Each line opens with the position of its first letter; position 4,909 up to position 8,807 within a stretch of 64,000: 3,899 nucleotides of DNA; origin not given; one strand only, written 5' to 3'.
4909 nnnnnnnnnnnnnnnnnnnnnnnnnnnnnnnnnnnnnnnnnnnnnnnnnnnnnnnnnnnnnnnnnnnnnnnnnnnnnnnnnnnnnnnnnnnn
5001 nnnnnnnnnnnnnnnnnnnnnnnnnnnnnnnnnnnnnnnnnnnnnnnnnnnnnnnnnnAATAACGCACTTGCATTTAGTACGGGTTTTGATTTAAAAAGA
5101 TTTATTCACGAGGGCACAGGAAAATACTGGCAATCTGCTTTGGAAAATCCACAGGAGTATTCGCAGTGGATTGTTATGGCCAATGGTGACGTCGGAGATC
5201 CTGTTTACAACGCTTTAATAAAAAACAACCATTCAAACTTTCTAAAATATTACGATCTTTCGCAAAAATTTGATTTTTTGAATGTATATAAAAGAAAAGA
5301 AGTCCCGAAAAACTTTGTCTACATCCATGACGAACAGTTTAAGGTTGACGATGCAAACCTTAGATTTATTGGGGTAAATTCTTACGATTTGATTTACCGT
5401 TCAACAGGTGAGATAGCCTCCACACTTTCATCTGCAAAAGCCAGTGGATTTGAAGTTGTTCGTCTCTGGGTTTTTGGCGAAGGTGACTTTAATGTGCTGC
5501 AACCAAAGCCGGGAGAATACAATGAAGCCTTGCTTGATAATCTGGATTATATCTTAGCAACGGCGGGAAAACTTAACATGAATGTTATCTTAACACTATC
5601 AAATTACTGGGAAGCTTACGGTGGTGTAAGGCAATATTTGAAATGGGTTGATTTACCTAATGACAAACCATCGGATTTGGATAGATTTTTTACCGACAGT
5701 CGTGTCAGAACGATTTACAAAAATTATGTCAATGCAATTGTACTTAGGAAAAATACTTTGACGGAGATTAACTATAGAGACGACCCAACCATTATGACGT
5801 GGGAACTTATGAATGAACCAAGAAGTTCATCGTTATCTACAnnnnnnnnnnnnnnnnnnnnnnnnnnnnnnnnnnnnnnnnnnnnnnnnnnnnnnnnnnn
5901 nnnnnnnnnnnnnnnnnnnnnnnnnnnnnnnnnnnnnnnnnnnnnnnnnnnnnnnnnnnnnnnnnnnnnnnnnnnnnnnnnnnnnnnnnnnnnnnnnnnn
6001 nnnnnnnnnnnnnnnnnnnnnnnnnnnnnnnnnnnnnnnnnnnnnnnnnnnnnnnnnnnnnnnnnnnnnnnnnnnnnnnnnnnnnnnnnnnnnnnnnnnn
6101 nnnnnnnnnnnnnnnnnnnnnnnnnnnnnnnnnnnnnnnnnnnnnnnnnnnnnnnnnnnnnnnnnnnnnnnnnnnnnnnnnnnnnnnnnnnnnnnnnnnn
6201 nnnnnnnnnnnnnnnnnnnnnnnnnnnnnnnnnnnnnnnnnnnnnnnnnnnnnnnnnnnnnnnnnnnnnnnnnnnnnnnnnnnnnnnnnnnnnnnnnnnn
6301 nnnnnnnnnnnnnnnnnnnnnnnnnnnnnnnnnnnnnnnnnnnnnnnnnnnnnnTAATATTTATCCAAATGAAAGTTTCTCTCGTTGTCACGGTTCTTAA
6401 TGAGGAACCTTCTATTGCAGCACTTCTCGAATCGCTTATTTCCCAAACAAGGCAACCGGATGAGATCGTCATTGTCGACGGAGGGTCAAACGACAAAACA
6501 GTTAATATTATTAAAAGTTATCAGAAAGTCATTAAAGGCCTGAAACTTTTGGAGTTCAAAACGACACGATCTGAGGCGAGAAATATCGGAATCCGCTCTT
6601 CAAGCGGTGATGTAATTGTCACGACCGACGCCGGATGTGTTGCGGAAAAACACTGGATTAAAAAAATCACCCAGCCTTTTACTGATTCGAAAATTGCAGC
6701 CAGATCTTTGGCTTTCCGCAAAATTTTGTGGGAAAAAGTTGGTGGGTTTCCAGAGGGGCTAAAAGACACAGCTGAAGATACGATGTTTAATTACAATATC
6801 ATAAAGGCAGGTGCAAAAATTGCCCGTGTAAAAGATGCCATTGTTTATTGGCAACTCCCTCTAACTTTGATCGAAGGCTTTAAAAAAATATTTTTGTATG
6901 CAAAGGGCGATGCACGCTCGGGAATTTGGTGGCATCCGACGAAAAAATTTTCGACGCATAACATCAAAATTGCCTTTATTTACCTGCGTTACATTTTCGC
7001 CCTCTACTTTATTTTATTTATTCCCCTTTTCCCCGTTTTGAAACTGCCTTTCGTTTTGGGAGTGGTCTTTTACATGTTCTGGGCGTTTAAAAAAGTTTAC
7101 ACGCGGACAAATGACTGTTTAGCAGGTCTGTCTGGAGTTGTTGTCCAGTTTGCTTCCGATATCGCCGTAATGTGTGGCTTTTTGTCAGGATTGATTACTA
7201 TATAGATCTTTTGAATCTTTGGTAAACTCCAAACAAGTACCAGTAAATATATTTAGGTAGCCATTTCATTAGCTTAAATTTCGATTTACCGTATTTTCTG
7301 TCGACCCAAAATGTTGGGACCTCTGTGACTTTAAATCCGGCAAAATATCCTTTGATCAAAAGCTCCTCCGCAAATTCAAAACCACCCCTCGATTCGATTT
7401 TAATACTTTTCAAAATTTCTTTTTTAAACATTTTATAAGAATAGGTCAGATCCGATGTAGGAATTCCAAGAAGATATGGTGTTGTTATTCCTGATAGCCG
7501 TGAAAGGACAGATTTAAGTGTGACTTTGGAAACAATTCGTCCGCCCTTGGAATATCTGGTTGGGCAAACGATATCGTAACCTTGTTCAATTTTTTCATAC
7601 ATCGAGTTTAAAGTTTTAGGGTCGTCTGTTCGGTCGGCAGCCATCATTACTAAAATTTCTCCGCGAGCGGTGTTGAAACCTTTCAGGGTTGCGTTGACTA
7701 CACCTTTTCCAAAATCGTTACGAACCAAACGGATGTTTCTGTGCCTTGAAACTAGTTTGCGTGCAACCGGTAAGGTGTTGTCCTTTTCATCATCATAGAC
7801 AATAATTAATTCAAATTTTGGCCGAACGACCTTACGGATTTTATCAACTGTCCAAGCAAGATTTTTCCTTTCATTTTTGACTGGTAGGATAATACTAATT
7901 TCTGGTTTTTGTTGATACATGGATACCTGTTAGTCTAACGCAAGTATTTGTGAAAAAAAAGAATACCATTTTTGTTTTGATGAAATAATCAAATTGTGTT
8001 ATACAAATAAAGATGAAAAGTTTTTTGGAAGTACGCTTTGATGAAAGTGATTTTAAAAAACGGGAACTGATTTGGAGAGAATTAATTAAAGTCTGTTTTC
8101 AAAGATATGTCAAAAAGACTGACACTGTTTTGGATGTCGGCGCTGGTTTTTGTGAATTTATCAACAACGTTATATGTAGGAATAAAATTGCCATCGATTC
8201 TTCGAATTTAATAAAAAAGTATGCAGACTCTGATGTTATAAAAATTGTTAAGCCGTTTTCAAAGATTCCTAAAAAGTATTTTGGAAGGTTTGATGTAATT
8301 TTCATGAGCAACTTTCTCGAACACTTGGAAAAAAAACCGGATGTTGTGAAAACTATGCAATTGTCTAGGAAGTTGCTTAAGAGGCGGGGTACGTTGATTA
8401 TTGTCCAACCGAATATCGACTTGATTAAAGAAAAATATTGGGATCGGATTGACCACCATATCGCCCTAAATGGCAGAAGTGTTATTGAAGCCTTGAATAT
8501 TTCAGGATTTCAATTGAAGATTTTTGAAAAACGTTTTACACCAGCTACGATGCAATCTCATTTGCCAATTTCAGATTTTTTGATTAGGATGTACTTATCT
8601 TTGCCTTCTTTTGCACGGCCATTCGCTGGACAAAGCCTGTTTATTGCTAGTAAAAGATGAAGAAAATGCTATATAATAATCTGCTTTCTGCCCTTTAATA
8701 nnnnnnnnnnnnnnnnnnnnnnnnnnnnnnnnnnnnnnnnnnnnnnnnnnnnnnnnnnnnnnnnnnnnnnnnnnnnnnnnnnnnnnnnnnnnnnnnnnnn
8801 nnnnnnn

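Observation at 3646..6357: Single polypeptide fusing an ArnT/PMT-like GT-C glycosyltransferase with a GH5 glycoside hydrolase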

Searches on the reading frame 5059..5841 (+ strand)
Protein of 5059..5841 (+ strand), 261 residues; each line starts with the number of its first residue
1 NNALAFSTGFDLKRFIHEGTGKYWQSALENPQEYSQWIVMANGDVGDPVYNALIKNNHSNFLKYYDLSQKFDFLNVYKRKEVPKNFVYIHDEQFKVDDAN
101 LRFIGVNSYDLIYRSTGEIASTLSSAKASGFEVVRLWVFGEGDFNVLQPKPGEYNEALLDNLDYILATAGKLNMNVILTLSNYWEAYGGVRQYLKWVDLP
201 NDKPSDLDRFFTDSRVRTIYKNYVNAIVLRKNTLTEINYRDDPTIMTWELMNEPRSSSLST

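Call 74: find_related_loci(query=A5, collection=genome_contigs, flank=6000)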
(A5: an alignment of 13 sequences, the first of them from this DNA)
Query A5 (261 aa) in genome_contigs; peptide patterns used: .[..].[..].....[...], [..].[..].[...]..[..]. (x = any residue, [..] = any of these).
80 stretches matched a pattern; 42 encode a relative of the query (tblastn E <= 1e-3); 42 distinct loci.
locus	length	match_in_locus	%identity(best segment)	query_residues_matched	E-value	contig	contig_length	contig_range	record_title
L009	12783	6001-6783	62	1-261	3e-114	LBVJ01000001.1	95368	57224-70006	MAG: Candidatus Woesebacteria bacterium GW2011_GWA1_38_8 UT06_C0001, whole genome shotgun sequence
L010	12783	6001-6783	48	1-261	2e-86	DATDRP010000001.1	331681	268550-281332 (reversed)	MAG TPA_asm: Patescibacteria group bacterium isolate SMAG_U7980 k141_3695755, whole genome shotgun sequence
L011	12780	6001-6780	52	1-260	8e-86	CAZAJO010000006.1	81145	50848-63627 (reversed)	MAG TPA_asm: uncultured Gammaproteobacteria bacterium isolate SRP342105_co1_429 genome assembly, contig: NODE_370_length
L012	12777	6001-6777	49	1-259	3e-78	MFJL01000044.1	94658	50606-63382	MAG: Candidatus Gottesmanbacteria bacterium RIFCSPHIGHO2_02_FULL_39_11 rifcsphigho2_02_scaffold_877, whole genome shotgu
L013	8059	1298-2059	44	2-258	3e-75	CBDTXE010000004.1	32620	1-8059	MAG TPA_asm: uncultured bacterium isolate ERR2431955_concoct_30 genome assembly, contig: ERZ23878311.534, whole genome s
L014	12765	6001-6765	45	1-259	3e-73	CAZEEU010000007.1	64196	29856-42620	MAG TPA_asm: uncultured Gammaproteobacteria bacterium isolate SRP286056_co1_676 genome assembly, contig: NODE_416_length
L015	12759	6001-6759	44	1-257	3e-71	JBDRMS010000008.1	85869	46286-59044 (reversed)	MAG: bacterium isolate MEGAHIT-group-1.842 k141_2031008, whole genome shotgun sequence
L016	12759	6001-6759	42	1-257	3e-70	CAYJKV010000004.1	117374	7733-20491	MAG TPA_asm: uncultured Candidatus Saccharibacteria bacterium isolate ERP124720_co1_130 genome assembly, contig: NODE_21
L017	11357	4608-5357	41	2-255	1e-66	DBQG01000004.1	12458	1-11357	MAG TPA_asm: Patescibacteria group bacterium UBA1400 UBA1400_contig_59689, whole genome shotgun sequence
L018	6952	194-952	41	3-258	4e-65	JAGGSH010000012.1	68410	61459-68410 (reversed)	MAG: bacterium isolate AUK017 PB_MANV_017_c_000000000027, whole genome shotgun sequence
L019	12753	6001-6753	42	2-256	2e-64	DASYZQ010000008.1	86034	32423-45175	MAG TPA_asm: Candidatus Saccharimonadales bacterium isolate SMAG_U6366 k141_305054, whole genome shotgun sequence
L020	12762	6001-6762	40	2-258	5e-64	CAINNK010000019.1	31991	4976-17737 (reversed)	uncultured bacterium isolate AM_bin-0953 genome assembly, contig: bin-0953:19/46, whole genome shotgun sequence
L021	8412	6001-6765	41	2-258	4e-63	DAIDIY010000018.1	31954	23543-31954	MAG TPA_asm: Candidatus Daviesbacteria bacterium isolate clean373 k141_1020769, whole genome shotgun sequence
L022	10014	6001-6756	42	2-255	4e-61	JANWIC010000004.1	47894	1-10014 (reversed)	MAG: Patescibacteria group bacterium isolate CRAIB_MAG31 c_000000008072, whole genome shotgun sequence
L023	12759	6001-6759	42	2-255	2e-60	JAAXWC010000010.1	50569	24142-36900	MAG: Candidatus Roizmanbacteria bacterium isolate W9_Combined_metabat1_114 W9_Combined_metabat1_114_NODE_387, whole geno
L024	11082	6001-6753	38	2-255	1e-58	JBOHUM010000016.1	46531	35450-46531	MAG: Candidatus Dormibacteria bacterium isolate TC-S_metawrap_bin.173 k127_18023, whole genome shotgun sequence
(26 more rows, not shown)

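Call 81: search_protein_families(library=pfam, proteins=[L022:2471-4672:+, L022:4675-7227:+, L024:4378-7272:+, L024:1839-4415:+, L024:7265-9055:+, L013:8-2539:+], max_evalue=0.001)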
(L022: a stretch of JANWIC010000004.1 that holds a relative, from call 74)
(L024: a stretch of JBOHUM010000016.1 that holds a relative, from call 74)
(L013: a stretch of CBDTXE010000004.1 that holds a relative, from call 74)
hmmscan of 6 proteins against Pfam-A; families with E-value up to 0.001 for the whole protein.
L022:2471-4672:+ (734 aa): 5 families
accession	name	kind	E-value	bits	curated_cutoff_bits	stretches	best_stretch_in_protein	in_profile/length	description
PF00535.33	Glycos_transf_2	-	2.7e-43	148.2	23.3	2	20-182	1-167/168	Glycosyl transferase family 2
PF13641.12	Glyco_tranf_2_3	-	2.1e-32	113.4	27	2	353-579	3-230/230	Glycosyltransferase like family 2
PF13632.12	Glyco_trans_2_3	-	1.5e-19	71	27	1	439-654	3-177/198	Glycosyl transferase family group 2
PF10111.15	Glyco_tranf_2_2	-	6.4e-12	46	27.3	1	20-129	1-111/276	Glycosyltransferase like family 2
PF13506.12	Glyco_transf_21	-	4.9e-11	42.9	21.7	1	420-577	14-170/174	Glycosyl transferase family 21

L022:4675-7227:+ (851 aa): 1 family
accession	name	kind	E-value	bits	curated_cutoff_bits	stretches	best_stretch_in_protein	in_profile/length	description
PF00150.24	Cellulase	-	2.7e-12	47.2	23.5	1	544-824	10-270/272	Cellulase (glycosyl hydrolase family 5)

L024:4378-7272:+ (965 aa): 2 families
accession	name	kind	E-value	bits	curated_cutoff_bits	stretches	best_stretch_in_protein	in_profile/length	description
PF13231.12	PMT_2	-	4.2e-06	27.5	26.1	1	167-303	20-154/160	Dolichyl-phosphate-mannose-protein mannosyltransferase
PF00150.24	Cellulase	-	5.9e-06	26.4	23.5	1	655-926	19-270/272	Cellulase (glycosyl hydrolase family 5)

L024:1839-4415:+ (859 aa): 6 families
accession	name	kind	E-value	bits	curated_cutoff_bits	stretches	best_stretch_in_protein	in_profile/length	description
PF00535.33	Glycos_transf_2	-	1.7e-45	155.4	23.3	2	113-233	1-121/168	Glycosyl transferase family 2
PF13641.12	Glyco_tranf_2_3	-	1.8e-37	130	27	2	447-675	1-230/230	Glycosyltransferase like family 2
PF13632.12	Glyco_trans_2_3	-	2.7e-25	89.8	27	1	535-751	3-197/198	Glycosyl transferase family group 2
PF13506.12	Glyco_transf_21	-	1.3e-09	38.2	21.7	1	507-673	5-173/174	Glycosyl transferase family 21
PF12804.13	NTP_transf_3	-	8.4e-07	29.7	27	1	157-247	50-143/160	MobA-like NTP transferase domain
PF10111.15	Glyco_tranf_2_2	-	1.3e-06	28.6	27.3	0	113-214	1-105/276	Glycosyltransferase like family 2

L024:7265-9055:+ (597 aa): 2 families
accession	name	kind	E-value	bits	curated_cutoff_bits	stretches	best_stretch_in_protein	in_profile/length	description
PF13231.12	PMT_2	-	1.6e-08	35.4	26.1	1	120-247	24-150/160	Dolichyl-phosphate-mannose-protein mannosyltransferase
PF02366.24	PMT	-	0.00011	22.3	22.7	1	120-257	85-226/245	Dolichyl-phosphate-mannose-protein mannosyltransferase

L013:8-2539:+ (844 aa): 2 families
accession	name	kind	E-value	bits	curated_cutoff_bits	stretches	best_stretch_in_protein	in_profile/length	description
PF00150.24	Cellulase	-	4.7e-16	59.5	23.5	1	532-812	7-268/272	Cellulase (glycosyl hydrolase family 5)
PF13231.12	PMT_2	-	6.1e-05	23.7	26.1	1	80-210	23-153/160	Dolichyl-phosphate-mannose-protein mannosyltransferase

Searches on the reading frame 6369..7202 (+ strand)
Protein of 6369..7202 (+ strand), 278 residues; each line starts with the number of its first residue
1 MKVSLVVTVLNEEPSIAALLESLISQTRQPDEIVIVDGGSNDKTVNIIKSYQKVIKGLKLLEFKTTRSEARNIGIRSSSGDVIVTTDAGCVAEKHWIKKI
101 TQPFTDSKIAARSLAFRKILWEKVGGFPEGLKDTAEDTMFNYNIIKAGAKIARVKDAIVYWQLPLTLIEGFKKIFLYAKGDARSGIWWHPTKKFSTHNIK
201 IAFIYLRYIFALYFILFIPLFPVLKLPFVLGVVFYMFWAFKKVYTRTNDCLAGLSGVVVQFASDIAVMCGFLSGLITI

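Call 8: search_protein_families(library=pfam, proteins=[window:6369-7202:+], max_evalue=0.01)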
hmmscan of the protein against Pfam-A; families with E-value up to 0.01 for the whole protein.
window:6369-7202:+ (278 aa): 4 families
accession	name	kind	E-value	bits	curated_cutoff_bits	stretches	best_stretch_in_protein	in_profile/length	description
PF00535.33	Glycos_transf_2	-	4.4e-23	82.5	23.3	1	4-107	1-106/168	Glycosyl transferase family 2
PF13641.12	Glyco_tranf_2_3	-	1.2e-10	42.2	27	1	3-110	3-117/230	Glycosyltransferase like family 2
PF10111.15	Glyco_tranf_2_2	-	2.9e-05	24.1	27.3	1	20-102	16-104/276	Glycosyltransferase like family 2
PF13506.12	Glyco_transf_21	-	0.0019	18.1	21.7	0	113-173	106-168/174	Glycosyl transferase family 21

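Call 68: search_solved_structures(query=window:6369-7202:+, max_evalue=0.001)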
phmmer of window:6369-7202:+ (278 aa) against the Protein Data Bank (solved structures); distinct sequences matched with E-value up to 0.001: 16.
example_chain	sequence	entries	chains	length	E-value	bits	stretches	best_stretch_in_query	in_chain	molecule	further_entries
5hea_A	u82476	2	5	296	4.6e-08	36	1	3-106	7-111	Putative glycosyltransferase (GalT1)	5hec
6p61_A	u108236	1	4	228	2.5e-07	33.6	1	3-97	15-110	Glycosyltransferase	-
5tze_C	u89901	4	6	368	4.6e-07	32.7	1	1-147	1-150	Glycosyl transferase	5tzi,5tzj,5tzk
5tz8_A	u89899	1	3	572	1.3e-06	31.2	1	1-147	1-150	Glycosyl transferase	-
2z87_A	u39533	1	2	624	2.7e-06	30.2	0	4-101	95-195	Chondroitin synthase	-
2z86_A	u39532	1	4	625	2.7e-06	30.2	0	4-101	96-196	Chondroitin synthase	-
6yv7_B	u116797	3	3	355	3.8e-06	29.7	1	2-91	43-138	Glycosyl transferase, family 2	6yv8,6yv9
6yv7_A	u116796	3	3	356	3.9e-06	29.7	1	2-91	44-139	Glycosyl transferase, family 2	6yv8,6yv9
22ao_A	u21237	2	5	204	3.4e-05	26.6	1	3-92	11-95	GmaR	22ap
9omm_A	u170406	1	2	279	3.9e-05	26.4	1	3-83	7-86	Glycosyltransferase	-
9omh_A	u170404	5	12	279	3.9e-05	26.4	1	3-83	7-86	Glycosyltransferase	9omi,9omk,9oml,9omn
9omj_A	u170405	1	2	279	3.9e-05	26.4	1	3-83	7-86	Glycosyltransferase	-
6h1j_A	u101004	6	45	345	9.7e-05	25.1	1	2-89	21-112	Probable ss-1,3-N-acetylglucosaminyltransferase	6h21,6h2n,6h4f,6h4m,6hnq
8vh7_A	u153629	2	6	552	0.00014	24.6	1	3-100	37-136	Heparosan synthase B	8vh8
8viw_A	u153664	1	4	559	0.00014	24.6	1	3-100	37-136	Heparosan synthase B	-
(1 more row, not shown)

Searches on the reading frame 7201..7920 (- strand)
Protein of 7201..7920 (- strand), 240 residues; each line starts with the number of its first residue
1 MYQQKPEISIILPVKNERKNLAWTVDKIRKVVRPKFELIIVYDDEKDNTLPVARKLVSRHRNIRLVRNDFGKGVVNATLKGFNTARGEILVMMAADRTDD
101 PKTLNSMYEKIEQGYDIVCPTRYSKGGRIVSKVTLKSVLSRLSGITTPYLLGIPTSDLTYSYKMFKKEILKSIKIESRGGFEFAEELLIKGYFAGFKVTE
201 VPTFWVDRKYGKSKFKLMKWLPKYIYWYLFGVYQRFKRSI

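Call 8: search_protein_families(library=pfam, proteins=[window:7201-7920:-], max_evalue=0.01)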
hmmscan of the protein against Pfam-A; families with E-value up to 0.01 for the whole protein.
window:7201-7920:- (240 aa): 3 families
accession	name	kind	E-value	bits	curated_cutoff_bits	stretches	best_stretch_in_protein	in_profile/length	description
PF00535.33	Glycos_transf_2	-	6.6e-28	98.2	23.3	1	9-172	1-166/168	Glycosyl transferase family 2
PF13641.12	Glyco_tranf_2_3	-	9.1e-08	32.8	27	1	6-117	1-118/230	Glycosyltransferase like family 2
PF10111.15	Glyco_tranf_2_2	-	0.005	16.8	27.3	1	9-107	1-102/276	Glycosyltransferase like family 2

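Call 67: search_solved_structures(query=window:7201-7920:-, max_evalue=0.001)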
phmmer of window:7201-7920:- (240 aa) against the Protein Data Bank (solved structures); distinct sequences matched with E-value up to 0.001: 10.
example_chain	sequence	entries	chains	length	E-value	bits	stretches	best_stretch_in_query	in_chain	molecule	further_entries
5mlz_A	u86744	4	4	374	2.5e-25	92.6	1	2-234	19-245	Dolichol monophosphate mannose synthase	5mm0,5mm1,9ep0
5ekp_C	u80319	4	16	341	6.7e-14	55.2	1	7-174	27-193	Uncharacterized glycosyltransferase sll0501 | Glycosyltransferase sll0501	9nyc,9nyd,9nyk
5eke_A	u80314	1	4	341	6.9e-14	55.1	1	7-174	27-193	Uncharacterized glycosyltransferase sll0501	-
9nye_A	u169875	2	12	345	6.9e-14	55.1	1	7-174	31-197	Glycosyltransferase sll0501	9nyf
9hwj_A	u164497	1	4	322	4.7e-11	45.9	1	7-221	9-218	Undecaprenyl-phosphate 4-deoxy-4-formamido-L-arabinose transferase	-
9bhc_C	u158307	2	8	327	1.9e-09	40.6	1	7-221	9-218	Undecaprenyl-phosphate 4-deoxy-4-formamido-L-arabinose transferase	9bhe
8vxh_A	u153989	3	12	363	2.6e-09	40.1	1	7-221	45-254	Undecaprenyl-phosphate 4-deoxy-4-formamido-L-arabinose transferase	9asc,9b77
2z87_A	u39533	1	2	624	4.6e-06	29.5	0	8-126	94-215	Chondroitin synthase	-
2z86_A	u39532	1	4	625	4.6e-06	29.5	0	8-126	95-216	Chondroitin synthase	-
3bcv_A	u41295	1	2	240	5.3e-05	26.1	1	6-115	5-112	Putative glycosyltransferase protein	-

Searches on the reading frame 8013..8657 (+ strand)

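Call 8: search_protein_families(library=pfam, proteins=[window:8013-8657:+], max_evalue=0.01)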
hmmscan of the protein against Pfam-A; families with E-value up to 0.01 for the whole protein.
window:8013-8657:+ (215 aa): 5 families
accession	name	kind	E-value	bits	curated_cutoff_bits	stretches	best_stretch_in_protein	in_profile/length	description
PF13489.12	Methyltransf_23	-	2.8e-07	30.9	27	1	16-146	4-132/164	Methyltransferase domain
PF05891.18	Methyltransf_PK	-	8.7e-05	22.6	27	1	33-194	53-215/218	AdoMet dependent proline di-methyltransferase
PF08242.18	Methyltransf_12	-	0.00011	23.3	30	1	87-128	64-98/98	Methyltransferase domain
PF08241.18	Methyltransf_11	-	0.00011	23.2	21.2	1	40-130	1-95/95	Methyltransferase domain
PF13847.12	Methyltransf_31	-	0.00036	20.7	27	1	77-134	58-113/145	Methyltransferase domain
